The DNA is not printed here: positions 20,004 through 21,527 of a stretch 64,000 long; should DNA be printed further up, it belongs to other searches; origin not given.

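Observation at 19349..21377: Stand-alone HgdB-like dehydratase component with its own activase ATPase: a double-cubane-cluster-protein-like pair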

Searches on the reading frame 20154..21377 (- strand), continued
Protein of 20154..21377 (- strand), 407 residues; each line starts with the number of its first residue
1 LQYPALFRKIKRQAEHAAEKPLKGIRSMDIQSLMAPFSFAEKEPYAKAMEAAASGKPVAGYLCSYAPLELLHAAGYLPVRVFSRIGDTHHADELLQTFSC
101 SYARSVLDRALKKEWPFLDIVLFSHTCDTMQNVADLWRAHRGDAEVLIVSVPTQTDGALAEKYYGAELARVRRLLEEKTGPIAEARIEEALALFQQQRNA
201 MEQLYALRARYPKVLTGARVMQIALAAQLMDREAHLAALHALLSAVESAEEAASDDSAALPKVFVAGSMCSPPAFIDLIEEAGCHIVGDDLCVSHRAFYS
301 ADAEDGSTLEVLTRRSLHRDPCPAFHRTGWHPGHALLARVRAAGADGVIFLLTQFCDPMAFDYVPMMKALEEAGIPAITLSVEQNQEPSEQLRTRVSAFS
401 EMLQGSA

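Call 51: search_protein_families(library=pfam, proteins=[L011:8772-9878:+, L011:13579-14667:+, L026:8837-9838:+, L017:8620-9837:+, L017:12601-13587:+, L021:8970-9764:+, L021:7788-8936:+, L107:7469-8674:+, L107:11415-12878:+, L098:6373-7959:+], max_evalue=0.00001)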
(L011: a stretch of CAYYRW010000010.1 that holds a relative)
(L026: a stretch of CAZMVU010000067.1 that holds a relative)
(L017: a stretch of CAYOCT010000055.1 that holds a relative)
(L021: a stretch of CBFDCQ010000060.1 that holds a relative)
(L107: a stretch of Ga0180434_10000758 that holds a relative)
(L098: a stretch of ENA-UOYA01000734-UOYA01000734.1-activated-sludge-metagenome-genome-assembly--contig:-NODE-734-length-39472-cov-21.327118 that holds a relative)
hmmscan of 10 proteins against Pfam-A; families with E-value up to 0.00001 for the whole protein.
L011:8772-9878:+ (369 aa): 1 family
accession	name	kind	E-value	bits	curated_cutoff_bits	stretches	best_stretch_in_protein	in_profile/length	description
PF01208.23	URO-D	-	9e-16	58.2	23.9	1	175-368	152-345/346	Uroporphyrinogen decarboxylase (URO-D)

L011:13579-14667:+ (363 aa): 0 families

L026:8837-9838:+ (334 aa): 0 families

L017:8620-9837:+ (406 aa): 3 families
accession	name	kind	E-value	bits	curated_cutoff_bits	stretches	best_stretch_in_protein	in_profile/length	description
PF20434.5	BD-FAE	-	7.6e-59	199.2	26.8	1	163-363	1-215/215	BD-FAE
PF07859.19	Abhydrolase_3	-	2.4e-19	70.4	25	1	178-381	1-207/210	alpha/beta hydrolase fold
PF00326.27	Peptidase_S9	-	3.7e-13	49.9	22.6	1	316-405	121-211/213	Prolyl oligopeptidase family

L017:12601-13587:+ (329 aa): 1 family
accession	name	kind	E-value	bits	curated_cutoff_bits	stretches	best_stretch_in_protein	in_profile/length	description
PF03009.23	GDPD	-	1.1e-38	134.1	23.6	1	52-306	1-243/244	Glycerophosphoryl diester phosphodiesterase family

L021:8970-9764:+ (265 aa): 2 families
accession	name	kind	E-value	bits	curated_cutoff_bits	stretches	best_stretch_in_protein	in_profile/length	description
PF00378.25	ECH_1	-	9.7e-65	218.8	27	1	12-264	2-250/251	Enoyl-CoA hydratase/isomerase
PF16113.10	ECH_2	-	2.7e-32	113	27.2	1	17-198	2-182/335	Enoyl-CoA hydratase/isomerase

L021:7788-8936:+ (383 aa): 2 families
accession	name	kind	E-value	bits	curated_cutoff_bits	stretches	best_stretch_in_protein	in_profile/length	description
PF02737.24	3HCDH_N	-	9e-61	205.4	22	1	8-189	1-179/180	3-hydroxyacyl-CoA dehydrogenase, NAD binding domain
PF00725.27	3HCDH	-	5.1e-33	113.9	22.1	2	192-286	1-97/97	3-hydroxyacyl-CoA dehydrogenase, C-terminal domain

L107:7469-8674:+ (402 aa): 2 families
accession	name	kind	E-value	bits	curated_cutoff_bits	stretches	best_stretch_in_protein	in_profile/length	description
PF02737.24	3HCDH_N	-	2.7e-61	207.1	22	1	27-208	1-179/180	3-hydroxyacyl-CoA dehydrogenase, NAD binding domain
PF00725.27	3HCDH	-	1.5e-34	118.8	22.1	1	211-305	1-97/97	3-hydroxyacyl-CoA dehydrogenase, C-terminal domain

L107:11415-12878:+ (488 aa): 4 families
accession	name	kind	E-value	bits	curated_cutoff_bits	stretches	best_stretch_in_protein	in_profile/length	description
PF00478.31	IMPDH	-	1.3e-164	547.6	25.6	1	10-474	1-345/345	IMP dehydrogenase / GMP reductase domain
PF00571.33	CBS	-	2.1e-27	95.6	24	2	150-205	1-55/57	CBS domain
PF03060.21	NMO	-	8.7e-13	48.8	28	1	328-373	189-234/331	Nitronate monooxygenase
PF01070.24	FMN_dh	-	2.1e-08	34.1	24.9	1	315-365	257-306/350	FMN-dependent dehydrogenase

L098:6373-7959:+ (529 aa): 1 family
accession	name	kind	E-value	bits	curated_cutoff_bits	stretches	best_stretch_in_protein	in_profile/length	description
PF04355.18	BamE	-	2.8e-07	30.7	23.2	0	250-272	4-26/71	Outer membrane protein assembly factor BamE domain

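Call 54: search_protein_families(library=ncbifam, proteins=[L091:13869-14324:-, L007:13505-14086:-, L001:8001-9137:+, L009:10001-11137:+])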
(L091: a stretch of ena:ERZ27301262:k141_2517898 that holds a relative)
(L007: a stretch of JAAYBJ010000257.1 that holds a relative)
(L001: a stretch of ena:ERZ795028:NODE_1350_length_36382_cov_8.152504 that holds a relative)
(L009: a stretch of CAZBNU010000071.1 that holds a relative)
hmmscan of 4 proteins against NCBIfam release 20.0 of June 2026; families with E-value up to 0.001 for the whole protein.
L091:13869-14324:- (151 aa): 10 families
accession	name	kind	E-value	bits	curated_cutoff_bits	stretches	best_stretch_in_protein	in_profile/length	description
NF047406.1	TransRegPerRTherm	equivalog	1.2e-32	112.9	200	1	23-149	2-128/130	manganese-dependent transcriptional regulator PerR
NF052545.1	TransRegPerRClab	equivalog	2.1e-23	82.8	180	1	26-149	14-137/138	transcriptional regulator PerR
NF051892.1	TransRegFurBacil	equivalog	1e-20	74.3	220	1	25-150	17-147/149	ferric iron uptake transcriptional regulator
NF051891.1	TransRegFurHelico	equivalog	7.7e-14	51.8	200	1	26-148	24-147/148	ferric iron uptake transcriptional regulator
NF045678.1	TransRegIrrA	equivalog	2e-12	47.2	150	1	23-121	16-115/138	iron response transcriptional regulator IrrA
NF045677.1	FeRespRegIrr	equivalog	2.3e-12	47.1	170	1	26-120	10-105/127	Fur family transcriptional regulator Irr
NF006999.0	PRK09462.1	equivalog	1.3e-11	44.3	146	1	26-145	14-135/148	ferric iron uptake transcriptional regulator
NF047462.1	FUR_perox_PerRA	exception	6.5e-11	42.9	200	1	26-113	18-105/142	peroxide-responsive transcriptional repressor PerRA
NF047461.1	FUR_perox_PerRB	exception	2.6e-08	33.9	250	1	23-120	25-122/143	peroxide-responsive transcriptional repressor PerRB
NF008646.0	PRK11639.1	equivalog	5.1e-07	29.6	167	1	26-148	23-148/171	zinc uptake transcriptional repressor Zur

L007:13505-14086:- (194 aa): 9 families
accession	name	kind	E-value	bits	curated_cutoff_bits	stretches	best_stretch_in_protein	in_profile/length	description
NF047406.1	TransRegPerRTherm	equivalog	1.2e-31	109.6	200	1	62-188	2-128/130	manganese-dependent transcriptional regulator PerR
NF052545.1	TransRegPerRClab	equivalog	2.4e-23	82.7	180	1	65-188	14-137/138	transcriptional regulator PerR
NF051892.1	TransRegFurBacil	equivalog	3.1e-16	59.8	220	1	65-191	18-149/149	ferric iron uptake transcriptional regulator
NF047462.1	FUR_perox_PerRA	exception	1.7e-09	38.3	200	1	65-154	18-107/142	peroxide-responsive transcriptional repressor PerRA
NF045677.1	FeRespRegIrr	equivalog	1.9e-09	37.7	170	1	65-153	10-99/127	Fur family transcriptional regulator Irr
NF045678.1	TransRegIrrA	equivalog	1.6e-08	34.5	150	1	65-152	19-107/138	iron response transcriptional regulator IrrA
NF051891.1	TransRegFurHelico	equivalog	1.8e-07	31.1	200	1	66-148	25-108/148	ferric iron uptake transcriptional regulator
NF047461.1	FUR_perox_PerRB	exception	7.4e-07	29.2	250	1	59-180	22-140/143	peroxide-responsive transcriptional repressor PerRB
NF008646.0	PRK11639.1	equivalog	0.00019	21.2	167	1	65-186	23-147/171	zinc uptake transcriptional repressor Zur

L001:8001-9137:+ (379 aa): 4 families
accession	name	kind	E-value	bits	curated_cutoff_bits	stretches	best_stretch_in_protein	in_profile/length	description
NF052456.1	HyiscapDhHadC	equivalog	2.8e-59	200.9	700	1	25-373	24-372/372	(R)-2-hydroxyisocaproyl-CoA dehydratase subunit beta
TIGR02263.1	benz_CoA_red_C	equivalog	2.5e-49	168.2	421.15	1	22-370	23-377/380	benzoyl-CoA reductase subunit C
NF040772.1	double_cubane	equivalog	3.1e-49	168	350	1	15-373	6-372/372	double-cubane-cluster-containing anaerobic reductase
TIGR03190.1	benz_CoA_bzdN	equivalog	1.1e-42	146.2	453.8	1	18-375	15-373/377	benzoyl-CoA reductase, bzd-type, subunit N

L009:10001-11137:+ (379 aa): 4 families
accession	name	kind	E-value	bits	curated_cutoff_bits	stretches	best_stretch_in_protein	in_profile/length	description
NF052456.1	HyiscapDhHadC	equivalog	3.4e-61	207.2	700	1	22-373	20-372/372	(R)-2-hydroxyisocaproyl-CoA dehydratase subunit beta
NF040772.1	double_cubane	equivalog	3.2e-55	187.7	350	1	17-373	8-372/372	double-cubane-cluster-containing anaerobic reductase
TIGR02263.1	benz_CoA_red_C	equivalog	1.3e-53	182.3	421.15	1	24-353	25-360/380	benzoyl-CoA reductase subunit C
TIGR03190.1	benz_CoA_bzdN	equivalog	1.1e-43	149.5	453.8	1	18-375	15-373/377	benzoyl-CoA reductase, bzd-type, subunit N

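Call 64: list_cluster_members(proteins=[P0001, P0004, P0005, P0008, P0009, P0016])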
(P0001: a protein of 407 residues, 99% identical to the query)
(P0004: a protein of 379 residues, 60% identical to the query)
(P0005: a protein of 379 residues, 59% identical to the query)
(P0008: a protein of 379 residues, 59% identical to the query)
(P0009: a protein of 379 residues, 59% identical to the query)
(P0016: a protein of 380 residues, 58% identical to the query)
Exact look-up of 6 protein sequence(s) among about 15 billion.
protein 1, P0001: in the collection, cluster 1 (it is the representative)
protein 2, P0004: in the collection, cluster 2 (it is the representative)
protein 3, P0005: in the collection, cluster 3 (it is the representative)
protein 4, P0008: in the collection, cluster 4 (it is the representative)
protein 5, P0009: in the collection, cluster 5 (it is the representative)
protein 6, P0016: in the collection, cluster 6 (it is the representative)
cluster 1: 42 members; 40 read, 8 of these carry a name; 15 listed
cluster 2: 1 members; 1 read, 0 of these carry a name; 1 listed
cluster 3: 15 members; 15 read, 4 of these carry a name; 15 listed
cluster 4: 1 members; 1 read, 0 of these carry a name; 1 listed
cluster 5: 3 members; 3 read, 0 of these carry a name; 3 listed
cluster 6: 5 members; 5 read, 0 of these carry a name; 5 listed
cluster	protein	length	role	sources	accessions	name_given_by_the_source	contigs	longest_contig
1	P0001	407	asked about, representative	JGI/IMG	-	-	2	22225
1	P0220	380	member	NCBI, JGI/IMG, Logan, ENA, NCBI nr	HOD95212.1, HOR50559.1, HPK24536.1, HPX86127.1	MAG TPA: 2-hydroxyacyl-CoA dehydratase family protein [Candidatus Hydrogenedentes ... | 2-hydroxyacyl-CoA dehydratase family protein [Candidatus Hydrogenedentota bacterium]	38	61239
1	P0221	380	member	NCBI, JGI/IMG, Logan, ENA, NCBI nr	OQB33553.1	MAG: R-phenyllactate dehydratase beta subunit [Candidatus Hydrogenedentes bacterium ...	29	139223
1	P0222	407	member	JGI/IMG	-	bcr-type benzoyl-CoA reductase subunit C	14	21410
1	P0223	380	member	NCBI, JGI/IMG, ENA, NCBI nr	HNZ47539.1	MAG TPA: 2-hydroxyacyl-CoA dehydratase family protein [Candidatus Hydrogenedentes ... | 2-hydroxyacyl-CoA dehydratase family protein [Candidatus Hydrogenedentota bacterium]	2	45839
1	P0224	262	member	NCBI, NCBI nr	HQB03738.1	MAG TPA: 2-hydroxyacyl-CoA dehydratase family protein, partial [Candidatus ... | 2-hydroxyacyl-CoA dehydratase family protein [Candidatus Hydrogenedentota bacterium]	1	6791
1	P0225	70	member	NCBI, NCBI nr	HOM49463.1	MAG TPA: 2-hydroxyacyl-CoA dehydratase family protein, partial [Candidatus ... | 2-hydroxyacyl-CoA dehydratase family protein [Candidatus Hydrogenedentota bacterium]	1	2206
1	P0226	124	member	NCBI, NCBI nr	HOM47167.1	MAG TPA: 2-hydroxyacyl-CoA dehydratase family protein, partial [Candidatus ... | 2-hydroxyacyl-CoA dehydratase family protein [Candidatus Hydrogenedentota bacterium]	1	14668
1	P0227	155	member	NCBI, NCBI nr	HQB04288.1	MAG TPA: 2-hydroxyacyl-CoA dehydratase family protein, partial [Candidatus ... | 2-hydroxyacyl-CoA dehydratase family protein [Candidatus Hydrogenedentota bacterium]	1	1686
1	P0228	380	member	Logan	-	-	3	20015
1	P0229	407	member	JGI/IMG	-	-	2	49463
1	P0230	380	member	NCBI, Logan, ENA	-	-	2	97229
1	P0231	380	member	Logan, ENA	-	-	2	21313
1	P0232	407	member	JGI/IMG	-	-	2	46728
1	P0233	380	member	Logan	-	-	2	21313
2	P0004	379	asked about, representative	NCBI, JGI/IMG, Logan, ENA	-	-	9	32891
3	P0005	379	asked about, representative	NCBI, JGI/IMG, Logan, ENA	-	-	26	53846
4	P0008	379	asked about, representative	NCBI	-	-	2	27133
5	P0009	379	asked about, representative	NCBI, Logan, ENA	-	-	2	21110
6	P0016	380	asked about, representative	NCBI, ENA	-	-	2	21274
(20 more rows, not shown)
